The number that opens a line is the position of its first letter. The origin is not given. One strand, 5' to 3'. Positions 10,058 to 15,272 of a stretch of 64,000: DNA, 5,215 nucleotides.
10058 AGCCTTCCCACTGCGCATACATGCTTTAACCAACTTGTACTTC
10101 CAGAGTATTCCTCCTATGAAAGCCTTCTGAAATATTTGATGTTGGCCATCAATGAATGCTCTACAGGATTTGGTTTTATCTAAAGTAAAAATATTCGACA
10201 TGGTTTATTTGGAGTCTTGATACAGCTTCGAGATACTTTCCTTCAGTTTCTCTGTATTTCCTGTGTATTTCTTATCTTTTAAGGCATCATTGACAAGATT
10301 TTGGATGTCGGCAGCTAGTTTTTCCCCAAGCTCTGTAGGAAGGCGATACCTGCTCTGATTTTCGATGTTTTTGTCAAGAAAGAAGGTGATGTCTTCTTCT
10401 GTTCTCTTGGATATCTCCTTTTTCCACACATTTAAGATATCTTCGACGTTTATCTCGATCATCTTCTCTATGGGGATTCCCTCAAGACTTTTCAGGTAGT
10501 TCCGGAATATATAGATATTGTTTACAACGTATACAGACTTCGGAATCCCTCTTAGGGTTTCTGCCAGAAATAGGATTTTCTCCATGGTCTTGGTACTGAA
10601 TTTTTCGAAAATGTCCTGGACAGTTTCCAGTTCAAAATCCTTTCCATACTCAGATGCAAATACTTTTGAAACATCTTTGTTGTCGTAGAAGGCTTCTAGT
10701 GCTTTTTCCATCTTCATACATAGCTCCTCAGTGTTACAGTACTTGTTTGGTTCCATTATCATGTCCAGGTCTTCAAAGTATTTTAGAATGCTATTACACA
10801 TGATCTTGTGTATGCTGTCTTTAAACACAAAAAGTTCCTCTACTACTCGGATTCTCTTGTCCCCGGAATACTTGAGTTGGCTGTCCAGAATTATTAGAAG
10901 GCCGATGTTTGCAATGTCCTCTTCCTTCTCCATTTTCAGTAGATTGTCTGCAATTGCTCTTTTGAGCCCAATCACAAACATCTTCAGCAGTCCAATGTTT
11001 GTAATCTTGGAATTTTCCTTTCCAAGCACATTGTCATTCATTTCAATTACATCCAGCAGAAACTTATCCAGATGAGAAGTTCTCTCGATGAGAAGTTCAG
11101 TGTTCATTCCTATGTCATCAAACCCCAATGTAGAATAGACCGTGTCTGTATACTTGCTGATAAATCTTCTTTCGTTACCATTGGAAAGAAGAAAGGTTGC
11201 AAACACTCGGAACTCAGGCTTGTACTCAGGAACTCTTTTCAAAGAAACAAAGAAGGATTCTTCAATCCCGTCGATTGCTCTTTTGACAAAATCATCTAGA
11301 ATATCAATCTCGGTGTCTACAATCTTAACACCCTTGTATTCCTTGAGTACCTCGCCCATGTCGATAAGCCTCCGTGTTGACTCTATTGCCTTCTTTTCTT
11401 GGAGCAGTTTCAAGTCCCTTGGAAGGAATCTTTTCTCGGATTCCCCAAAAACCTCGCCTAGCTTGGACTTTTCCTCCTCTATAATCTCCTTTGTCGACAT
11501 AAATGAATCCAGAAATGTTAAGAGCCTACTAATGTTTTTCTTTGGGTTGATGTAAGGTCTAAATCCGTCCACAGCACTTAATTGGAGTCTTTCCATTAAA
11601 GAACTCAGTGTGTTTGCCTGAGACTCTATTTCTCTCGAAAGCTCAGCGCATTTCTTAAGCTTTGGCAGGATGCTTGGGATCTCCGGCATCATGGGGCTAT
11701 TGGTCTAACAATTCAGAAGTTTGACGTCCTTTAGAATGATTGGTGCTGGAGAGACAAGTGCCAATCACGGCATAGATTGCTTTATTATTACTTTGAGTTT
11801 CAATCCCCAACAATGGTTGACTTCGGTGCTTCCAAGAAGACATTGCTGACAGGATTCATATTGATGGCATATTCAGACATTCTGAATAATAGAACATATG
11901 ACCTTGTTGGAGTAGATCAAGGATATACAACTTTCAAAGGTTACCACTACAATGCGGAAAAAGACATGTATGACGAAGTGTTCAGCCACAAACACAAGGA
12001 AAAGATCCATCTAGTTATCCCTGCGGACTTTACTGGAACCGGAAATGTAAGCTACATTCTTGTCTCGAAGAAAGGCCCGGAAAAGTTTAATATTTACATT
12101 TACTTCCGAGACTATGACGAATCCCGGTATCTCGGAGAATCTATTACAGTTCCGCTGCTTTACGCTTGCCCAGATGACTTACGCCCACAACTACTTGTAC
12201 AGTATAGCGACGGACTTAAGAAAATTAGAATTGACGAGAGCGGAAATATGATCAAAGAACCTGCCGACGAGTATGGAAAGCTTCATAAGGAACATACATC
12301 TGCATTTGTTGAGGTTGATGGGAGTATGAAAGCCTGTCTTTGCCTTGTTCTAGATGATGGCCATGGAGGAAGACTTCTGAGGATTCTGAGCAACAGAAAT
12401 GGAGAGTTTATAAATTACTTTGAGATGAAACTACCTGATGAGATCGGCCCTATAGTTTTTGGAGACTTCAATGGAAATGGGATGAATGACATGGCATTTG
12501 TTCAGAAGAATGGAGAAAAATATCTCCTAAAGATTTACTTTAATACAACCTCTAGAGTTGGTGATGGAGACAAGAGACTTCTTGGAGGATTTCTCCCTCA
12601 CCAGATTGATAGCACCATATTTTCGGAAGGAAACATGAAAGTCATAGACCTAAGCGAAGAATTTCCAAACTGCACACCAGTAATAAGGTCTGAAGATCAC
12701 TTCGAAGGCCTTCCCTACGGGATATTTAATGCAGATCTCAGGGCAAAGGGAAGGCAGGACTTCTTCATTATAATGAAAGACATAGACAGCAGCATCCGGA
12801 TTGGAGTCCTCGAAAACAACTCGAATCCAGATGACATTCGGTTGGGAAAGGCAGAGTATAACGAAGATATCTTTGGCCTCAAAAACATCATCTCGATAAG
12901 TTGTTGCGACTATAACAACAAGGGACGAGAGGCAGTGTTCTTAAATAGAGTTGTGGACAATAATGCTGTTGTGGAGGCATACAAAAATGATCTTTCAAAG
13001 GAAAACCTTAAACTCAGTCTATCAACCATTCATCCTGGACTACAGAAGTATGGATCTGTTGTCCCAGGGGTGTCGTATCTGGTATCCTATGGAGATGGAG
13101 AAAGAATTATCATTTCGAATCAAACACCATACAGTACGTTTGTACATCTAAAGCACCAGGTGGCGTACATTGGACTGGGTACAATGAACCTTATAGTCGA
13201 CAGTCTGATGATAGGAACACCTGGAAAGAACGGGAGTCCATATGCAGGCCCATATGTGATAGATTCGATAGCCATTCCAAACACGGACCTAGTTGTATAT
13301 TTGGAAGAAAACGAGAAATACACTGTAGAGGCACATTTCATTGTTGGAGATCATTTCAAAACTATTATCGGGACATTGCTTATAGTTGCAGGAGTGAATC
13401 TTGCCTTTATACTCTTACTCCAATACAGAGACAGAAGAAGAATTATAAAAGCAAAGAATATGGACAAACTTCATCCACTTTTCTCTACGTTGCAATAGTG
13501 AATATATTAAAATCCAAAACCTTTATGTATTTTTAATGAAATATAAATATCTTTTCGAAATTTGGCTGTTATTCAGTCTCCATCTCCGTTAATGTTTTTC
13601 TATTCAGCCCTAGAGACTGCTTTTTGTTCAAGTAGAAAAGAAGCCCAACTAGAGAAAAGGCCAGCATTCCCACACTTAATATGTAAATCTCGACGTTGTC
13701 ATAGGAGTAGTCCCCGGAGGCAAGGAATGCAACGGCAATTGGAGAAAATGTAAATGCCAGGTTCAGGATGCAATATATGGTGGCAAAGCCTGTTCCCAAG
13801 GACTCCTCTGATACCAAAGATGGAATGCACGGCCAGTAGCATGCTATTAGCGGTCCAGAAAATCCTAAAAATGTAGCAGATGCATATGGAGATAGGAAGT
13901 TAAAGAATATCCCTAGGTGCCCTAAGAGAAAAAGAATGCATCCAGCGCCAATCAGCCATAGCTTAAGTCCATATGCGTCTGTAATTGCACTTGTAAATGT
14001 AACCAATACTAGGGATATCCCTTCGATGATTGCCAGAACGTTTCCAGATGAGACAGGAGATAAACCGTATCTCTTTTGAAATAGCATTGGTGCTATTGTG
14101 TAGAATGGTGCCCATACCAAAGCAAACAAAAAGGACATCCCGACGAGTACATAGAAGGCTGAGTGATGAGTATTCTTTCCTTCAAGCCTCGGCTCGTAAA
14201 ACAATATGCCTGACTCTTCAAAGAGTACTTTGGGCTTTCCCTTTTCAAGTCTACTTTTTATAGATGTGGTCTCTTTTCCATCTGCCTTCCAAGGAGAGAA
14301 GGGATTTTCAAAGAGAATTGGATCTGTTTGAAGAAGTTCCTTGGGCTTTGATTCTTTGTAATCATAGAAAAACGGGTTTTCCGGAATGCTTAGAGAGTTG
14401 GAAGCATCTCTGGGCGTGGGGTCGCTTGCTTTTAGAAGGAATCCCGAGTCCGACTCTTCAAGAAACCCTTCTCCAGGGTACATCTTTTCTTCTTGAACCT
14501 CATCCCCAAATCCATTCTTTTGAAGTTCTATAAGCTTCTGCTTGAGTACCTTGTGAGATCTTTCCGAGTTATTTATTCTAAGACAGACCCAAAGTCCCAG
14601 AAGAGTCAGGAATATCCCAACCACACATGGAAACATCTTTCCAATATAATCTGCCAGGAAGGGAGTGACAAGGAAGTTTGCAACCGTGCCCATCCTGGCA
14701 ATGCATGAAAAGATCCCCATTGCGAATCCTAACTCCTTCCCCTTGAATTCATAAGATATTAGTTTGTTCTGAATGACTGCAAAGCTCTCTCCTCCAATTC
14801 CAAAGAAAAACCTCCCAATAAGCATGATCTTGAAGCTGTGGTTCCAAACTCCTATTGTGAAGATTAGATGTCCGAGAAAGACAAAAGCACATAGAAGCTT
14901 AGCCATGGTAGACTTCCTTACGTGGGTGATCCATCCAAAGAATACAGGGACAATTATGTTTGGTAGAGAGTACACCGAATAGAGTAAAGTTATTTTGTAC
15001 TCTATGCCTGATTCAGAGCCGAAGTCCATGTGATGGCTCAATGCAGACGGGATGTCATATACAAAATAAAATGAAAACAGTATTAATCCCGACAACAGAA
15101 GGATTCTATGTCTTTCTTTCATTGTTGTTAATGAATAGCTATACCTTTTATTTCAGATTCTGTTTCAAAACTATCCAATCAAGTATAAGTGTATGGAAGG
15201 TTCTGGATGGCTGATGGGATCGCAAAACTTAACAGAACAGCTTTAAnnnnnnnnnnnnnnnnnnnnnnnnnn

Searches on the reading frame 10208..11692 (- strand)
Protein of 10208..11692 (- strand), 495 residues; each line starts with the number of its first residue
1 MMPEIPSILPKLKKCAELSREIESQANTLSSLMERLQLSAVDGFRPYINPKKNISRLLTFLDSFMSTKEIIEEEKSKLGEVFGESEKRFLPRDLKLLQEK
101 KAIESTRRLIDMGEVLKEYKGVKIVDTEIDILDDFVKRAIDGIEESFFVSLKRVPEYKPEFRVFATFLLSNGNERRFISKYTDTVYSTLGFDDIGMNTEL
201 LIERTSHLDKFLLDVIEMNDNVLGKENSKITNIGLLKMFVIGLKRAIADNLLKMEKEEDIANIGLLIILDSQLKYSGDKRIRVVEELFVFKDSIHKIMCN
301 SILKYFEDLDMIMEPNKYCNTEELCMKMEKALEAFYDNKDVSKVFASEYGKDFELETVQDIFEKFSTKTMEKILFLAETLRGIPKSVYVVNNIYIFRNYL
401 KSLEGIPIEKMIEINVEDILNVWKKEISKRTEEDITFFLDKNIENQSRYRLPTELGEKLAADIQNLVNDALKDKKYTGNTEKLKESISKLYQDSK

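Call 29: find_encoding_contigs(protein=window:10208-11692:-, flank=10000, max_places=1)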
Protein window:10208-11692:- (495 aa): no gene with exactly this product is on record in the collection.

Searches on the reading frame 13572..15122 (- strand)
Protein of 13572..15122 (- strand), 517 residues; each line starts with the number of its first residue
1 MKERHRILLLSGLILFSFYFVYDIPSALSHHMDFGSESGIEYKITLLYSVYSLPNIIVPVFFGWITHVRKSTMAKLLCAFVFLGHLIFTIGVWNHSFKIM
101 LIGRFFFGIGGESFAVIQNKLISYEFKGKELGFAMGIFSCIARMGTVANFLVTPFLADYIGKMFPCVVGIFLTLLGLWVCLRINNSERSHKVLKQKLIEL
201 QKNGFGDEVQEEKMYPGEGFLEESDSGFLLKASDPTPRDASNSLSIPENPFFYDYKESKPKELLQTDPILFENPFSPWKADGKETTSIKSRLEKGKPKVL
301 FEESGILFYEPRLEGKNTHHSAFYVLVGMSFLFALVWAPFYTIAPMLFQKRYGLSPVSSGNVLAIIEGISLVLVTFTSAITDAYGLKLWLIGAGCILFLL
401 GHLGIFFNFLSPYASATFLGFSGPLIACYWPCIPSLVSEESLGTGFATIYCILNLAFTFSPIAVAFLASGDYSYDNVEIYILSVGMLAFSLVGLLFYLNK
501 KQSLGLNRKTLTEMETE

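Call 32: find_encoding_contigs(protein=window:13572-15122:-, flank=10000, max_places=1)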
Protein window:13572-15122:- (517 aa): 4 contigs read that carry it; 1 place shown.
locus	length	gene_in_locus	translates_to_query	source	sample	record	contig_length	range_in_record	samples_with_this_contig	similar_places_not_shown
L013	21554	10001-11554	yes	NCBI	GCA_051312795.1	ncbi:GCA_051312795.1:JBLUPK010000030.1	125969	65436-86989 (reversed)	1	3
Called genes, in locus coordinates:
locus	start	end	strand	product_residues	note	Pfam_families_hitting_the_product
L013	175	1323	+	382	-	PF03435:Sacchrp_dh_NADP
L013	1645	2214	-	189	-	PF00046:Homeodomain (weak), PF05920:Homeobox_KN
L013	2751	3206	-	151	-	PF00046:Homeodomain, PF05920:Homeobox_KN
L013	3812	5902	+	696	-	PF00749:tRNA-synt_1c, PF03950:tRNA-synt_1c_C, PF20974:tRNA-synt_1c_C2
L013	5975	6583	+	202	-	PF00227:Proteasome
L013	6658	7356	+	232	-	PF01569:PAP2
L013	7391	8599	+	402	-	PF00583:Acetyltransf_1 (weak), PF00439:Bromodomain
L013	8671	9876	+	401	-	PF20720:nSTAND3 (faint), PF16450:Prot_ATP_ID_OB_C, PF05496:RuvB_N (faint), PF13191:AAA_16 (faint), PF00004:AAA, PF07728:AAA_5 (weak), PF17862:AAA_lid_3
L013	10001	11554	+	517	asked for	PF07690:MFS_1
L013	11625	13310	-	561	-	-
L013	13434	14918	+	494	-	-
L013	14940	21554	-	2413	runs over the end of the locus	PF06025:DUF913 (faint), PF00632:HECT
